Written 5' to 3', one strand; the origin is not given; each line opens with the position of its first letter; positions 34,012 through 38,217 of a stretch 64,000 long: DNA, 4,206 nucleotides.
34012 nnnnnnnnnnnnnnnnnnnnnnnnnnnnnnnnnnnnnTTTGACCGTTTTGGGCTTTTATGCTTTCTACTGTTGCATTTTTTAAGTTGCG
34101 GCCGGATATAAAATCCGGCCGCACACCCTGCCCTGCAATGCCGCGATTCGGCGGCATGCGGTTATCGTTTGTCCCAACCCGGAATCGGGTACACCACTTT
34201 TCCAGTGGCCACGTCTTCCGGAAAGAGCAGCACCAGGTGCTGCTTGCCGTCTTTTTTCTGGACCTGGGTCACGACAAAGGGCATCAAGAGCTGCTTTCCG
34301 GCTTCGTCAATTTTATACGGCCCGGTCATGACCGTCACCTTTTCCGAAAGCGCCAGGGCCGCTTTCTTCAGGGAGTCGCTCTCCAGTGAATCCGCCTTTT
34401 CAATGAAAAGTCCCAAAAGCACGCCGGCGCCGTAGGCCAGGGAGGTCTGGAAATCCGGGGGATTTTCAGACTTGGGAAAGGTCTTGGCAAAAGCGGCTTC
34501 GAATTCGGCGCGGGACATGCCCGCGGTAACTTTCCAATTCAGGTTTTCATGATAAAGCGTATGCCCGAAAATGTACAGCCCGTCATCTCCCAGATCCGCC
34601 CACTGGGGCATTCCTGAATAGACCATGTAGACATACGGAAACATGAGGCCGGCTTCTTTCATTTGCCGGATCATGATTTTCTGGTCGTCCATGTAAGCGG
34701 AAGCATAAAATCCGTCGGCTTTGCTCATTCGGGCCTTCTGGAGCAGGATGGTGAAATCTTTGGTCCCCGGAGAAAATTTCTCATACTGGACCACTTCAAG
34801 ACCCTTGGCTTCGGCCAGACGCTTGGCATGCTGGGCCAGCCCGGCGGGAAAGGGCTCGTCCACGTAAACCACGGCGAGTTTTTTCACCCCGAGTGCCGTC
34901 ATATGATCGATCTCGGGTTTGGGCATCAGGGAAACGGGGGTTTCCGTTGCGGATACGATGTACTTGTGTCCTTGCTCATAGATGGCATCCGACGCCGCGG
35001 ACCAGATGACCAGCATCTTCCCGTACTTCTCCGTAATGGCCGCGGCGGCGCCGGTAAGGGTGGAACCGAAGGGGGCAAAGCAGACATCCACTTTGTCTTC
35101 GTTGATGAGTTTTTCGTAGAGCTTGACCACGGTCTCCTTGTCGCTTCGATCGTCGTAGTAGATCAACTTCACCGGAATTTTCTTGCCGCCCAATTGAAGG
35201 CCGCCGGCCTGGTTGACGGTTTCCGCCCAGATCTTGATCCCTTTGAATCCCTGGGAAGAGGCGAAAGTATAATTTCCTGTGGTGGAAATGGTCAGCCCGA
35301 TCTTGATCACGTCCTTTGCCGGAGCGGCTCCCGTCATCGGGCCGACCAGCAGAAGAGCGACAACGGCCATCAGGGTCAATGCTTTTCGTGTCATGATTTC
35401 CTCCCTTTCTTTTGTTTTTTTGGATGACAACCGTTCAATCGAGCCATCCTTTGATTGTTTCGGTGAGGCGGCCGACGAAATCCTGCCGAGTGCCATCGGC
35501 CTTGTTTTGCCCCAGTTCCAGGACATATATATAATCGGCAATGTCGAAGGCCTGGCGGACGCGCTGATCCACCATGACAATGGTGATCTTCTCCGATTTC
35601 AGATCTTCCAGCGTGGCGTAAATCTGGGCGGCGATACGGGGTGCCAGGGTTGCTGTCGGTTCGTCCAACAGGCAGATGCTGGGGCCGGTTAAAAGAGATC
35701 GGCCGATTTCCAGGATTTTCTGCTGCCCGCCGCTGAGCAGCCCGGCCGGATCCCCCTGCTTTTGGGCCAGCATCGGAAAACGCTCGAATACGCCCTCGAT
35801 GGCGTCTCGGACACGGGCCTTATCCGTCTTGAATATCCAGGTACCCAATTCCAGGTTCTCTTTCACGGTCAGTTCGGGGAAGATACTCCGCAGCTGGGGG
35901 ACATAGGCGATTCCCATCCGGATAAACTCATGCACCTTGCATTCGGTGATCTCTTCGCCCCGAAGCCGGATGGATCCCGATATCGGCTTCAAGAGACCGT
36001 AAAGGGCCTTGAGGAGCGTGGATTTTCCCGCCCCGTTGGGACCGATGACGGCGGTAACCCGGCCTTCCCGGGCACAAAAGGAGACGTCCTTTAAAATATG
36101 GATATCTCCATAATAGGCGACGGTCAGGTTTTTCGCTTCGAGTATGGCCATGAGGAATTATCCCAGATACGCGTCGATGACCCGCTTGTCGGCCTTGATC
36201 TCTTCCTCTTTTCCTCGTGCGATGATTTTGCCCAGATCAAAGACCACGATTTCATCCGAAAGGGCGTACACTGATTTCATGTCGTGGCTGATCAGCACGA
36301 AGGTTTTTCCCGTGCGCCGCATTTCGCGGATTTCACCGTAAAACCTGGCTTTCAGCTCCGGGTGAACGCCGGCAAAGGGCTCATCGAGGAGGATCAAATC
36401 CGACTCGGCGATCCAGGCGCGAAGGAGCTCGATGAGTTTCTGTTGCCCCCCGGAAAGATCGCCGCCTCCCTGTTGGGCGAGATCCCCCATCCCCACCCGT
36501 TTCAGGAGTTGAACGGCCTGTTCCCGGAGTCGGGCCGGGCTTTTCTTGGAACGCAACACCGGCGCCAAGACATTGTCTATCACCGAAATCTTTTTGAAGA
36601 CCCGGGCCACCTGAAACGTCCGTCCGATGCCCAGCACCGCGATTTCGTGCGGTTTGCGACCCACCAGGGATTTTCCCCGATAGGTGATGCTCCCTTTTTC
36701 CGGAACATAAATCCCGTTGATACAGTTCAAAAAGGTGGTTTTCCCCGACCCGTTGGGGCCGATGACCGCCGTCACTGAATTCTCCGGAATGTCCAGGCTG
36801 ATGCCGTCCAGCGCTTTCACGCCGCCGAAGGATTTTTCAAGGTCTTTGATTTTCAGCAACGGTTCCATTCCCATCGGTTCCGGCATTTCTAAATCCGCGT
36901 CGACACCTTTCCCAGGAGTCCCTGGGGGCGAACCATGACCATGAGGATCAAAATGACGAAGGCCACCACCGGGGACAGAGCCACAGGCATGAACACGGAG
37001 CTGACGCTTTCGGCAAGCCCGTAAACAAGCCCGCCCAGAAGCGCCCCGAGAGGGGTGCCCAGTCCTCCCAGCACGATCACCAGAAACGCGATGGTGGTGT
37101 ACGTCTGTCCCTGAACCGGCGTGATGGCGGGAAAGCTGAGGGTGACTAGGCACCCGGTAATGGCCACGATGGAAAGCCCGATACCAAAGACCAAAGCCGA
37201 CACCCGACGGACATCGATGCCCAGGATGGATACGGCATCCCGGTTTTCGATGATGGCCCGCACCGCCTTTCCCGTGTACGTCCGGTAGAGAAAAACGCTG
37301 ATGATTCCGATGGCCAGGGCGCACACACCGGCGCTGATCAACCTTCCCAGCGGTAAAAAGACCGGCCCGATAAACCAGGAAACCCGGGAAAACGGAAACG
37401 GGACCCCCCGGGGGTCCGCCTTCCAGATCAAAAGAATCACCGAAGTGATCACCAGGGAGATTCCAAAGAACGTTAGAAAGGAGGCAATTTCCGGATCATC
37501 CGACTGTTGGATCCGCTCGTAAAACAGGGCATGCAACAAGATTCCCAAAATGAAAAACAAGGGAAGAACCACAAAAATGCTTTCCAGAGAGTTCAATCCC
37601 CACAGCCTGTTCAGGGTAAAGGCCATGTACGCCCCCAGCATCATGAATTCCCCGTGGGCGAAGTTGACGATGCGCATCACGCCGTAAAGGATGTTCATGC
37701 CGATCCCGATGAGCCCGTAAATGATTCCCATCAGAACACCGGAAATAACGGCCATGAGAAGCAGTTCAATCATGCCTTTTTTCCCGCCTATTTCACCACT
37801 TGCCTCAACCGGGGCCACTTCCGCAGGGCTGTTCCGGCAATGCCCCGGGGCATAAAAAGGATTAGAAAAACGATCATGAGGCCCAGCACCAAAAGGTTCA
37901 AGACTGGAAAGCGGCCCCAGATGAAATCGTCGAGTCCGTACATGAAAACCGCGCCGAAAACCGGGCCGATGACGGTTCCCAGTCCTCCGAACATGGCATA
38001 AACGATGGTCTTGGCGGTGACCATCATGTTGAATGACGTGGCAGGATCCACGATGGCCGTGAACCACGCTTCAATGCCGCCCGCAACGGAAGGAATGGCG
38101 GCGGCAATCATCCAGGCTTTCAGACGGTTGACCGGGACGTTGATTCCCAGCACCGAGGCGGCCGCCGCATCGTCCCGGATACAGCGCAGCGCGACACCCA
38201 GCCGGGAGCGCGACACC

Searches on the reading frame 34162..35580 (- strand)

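Call 13: search_protein_families(library=pfam, proteins=[window:34162-35580:-], max_evalue=0.01)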
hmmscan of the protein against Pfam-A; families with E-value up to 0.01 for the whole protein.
window:34162-35580:- (472 aa): 4 families
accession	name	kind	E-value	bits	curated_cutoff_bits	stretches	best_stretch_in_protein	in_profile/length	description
PF13458.12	Peripla_BP_6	-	8.6e-49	167.5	31.7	1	92-444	2-341/343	Periplasmic binding protein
PF13433.12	Peripla_BP_5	-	5.4e-13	49.2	27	1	92-451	1-346/363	Periplasmic binding protein domain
PF01094.35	ANF_receptor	-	2.9e-12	46.7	25.4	1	138-325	28-216/353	Receptor family ligand binding region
PF02608.20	Bmp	-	0.0003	20.3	24.1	1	127-212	148-231/301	ABC transporter substrate-binding protein PnrA-like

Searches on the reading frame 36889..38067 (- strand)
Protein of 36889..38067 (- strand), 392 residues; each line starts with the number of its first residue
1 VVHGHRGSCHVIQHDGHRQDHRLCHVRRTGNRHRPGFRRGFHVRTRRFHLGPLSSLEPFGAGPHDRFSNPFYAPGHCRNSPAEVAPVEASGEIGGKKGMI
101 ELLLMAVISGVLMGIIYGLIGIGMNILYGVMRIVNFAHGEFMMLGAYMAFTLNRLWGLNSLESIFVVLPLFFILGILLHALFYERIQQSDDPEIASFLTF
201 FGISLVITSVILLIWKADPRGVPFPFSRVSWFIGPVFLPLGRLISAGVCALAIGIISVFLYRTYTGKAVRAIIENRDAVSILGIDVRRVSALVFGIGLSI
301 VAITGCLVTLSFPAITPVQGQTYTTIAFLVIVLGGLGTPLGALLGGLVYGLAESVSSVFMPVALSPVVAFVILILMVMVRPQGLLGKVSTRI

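Call 13: search_protein_families(library=pfam, proteins=[window:36889-38067:-], max_evalue=0.01)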
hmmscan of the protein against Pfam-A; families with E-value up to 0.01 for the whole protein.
window:36889-38067:- (392 aa): 1 family
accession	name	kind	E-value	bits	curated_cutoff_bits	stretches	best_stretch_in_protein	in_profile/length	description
PF02653.21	BPD_transp_2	-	3e-39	135.2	26.8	1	108-376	3-268/269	Branched-chain amino acid transport system / permease component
